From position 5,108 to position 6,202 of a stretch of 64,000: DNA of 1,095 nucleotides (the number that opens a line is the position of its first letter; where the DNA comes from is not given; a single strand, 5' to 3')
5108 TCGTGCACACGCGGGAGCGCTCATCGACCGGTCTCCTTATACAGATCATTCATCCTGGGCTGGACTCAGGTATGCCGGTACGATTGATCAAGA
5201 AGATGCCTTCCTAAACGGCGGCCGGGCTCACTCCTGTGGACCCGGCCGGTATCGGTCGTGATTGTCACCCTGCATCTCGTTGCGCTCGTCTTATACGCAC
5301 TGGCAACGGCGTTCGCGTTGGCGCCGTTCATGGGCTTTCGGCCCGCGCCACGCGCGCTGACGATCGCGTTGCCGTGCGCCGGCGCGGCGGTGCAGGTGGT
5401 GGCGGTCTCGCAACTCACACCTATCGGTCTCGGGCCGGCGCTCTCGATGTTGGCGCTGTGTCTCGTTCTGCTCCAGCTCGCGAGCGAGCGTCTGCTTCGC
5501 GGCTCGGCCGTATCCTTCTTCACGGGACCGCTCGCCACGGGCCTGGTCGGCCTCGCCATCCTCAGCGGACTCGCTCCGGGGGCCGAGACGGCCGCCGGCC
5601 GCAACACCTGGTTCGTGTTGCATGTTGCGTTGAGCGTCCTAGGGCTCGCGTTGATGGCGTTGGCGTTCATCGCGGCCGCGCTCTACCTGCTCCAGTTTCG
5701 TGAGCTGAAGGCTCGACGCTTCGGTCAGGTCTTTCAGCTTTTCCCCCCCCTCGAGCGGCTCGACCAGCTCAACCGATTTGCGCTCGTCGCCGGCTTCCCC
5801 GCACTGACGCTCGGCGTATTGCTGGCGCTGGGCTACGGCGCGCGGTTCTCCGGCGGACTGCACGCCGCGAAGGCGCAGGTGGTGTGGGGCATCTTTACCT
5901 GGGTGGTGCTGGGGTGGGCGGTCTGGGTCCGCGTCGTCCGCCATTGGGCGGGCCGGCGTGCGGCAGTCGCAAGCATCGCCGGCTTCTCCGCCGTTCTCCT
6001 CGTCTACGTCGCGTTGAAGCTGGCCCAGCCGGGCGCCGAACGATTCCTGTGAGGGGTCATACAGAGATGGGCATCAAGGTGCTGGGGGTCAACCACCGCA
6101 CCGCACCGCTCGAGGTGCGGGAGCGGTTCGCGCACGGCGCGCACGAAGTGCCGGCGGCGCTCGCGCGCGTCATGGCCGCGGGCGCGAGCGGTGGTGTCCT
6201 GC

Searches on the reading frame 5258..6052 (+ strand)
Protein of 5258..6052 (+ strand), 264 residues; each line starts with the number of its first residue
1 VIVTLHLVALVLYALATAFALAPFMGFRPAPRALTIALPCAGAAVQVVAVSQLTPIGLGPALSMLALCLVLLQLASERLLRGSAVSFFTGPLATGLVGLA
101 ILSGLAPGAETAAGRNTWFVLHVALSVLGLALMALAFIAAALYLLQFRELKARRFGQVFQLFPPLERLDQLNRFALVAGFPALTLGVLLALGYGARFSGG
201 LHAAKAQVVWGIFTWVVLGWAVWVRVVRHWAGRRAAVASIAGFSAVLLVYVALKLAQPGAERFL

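Call 40: search_protein_families(library=pfam, proteins=[window:5258-6052:+], max_evalue=0.0001)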
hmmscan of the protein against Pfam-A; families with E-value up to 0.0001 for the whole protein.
window:5258-6052:+ (264 aa): 1 family
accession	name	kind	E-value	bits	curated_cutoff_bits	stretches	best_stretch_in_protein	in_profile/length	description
PF01578.25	Cytochrom_C_asm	-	1.4e-19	71.1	29.9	1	61-256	7-207/212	Cytochrome C assembly protein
